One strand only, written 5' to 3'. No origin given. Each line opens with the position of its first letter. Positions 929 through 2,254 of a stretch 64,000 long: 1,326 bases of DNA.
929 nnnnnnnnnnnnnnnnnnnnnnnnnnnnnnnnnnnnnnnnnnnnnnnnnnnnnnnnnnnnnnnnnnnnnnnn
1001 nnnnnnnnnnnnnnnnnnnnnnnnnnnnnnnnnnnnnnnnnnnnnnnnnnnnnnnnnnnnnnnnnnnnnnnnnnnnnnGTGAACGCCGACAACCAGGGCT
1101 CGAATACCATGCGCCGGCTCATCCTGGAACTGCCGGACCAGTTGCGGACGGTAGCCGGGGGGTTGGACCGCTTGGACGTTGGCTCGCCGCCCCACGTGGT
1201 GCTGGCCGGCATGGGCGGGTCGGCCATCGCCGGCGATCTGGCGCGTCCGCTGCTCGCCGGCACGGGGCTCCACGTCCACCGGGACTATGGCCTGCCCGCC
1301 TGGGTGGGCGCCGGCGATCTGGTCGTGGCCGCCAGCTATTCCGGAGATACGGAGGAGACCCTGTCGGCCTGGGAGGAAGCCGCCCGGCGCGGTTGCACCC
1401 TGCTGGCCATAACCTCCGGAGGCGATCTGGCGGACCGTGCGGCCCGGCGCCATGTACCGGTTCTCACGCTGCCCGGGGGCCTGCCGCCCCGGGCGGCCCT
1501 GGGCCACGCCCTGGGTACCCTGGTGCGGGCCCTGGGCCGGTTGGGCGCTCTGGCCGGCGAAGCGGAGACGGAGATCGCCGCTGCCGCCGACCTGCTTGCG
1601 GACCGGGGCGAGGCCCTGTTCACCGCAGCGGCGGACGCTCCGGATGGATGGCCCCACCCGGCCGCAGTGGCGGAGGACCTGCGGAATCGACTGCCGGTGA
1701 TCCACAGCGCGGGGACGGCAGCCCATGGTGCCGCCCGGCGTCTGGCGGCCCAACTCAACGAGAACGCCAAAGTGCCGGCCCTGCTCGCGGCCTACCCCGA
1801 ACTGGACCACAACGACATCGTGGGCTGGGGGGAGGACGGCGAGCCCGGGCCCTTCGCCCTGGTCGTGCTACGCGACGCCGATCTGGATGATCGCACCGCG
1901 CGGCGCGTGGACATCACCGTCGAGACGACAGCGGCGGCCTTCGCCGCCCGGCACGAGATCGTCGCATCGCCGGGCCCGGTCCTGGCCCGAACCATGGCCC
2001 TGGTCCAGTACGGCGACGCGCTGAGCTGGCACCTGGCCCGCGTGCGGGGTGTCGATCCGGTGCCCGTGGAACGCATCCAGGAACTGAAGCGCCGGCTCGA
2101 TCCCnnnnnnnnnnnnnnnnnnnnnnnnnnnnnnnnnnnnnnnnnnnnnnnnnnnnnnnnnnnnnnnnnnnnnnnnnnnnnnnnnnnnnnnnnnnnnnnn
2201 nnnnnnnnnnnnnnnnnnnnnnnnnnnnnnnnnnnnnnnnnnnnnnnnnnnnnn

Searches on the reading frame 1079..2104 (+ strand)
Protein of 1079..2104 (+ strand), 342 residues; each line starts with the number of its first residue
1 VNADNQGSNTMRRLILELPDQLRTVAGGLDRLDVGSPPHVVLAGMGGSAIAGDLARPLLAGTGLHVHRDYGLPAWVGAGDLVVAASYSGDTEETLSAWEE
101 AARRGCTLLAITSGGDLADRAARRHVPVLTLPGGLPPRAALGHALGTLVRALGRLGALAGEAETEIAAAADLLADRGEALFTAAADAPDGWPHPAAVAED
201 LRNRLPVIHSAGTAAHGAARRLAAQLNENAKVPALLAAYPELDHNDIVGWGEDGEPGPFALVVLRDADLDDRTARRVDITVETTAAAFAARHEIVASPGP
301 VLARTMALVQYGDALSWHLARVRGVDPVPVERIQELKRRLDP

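Call 60: search_protein_families(library=pfam, proteins=[window:1079-2104:+], max_evalue=0.001)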
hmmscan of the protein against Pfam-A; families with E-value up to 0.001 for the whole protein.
window:1079-2104:+ (342 aa): 2 families
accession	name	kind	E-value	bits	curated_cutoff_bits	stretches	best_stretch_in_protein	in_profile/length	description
PF10432.14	bact-PGI_C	-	3e-38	131.6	24.5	1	196-340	7-151/151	Bacterial phospho-glucose isomerase C-terminal SIS domain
PF01380.27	SIS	-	5.4e-06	26.7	25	1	39-115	7-91/131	SIS domain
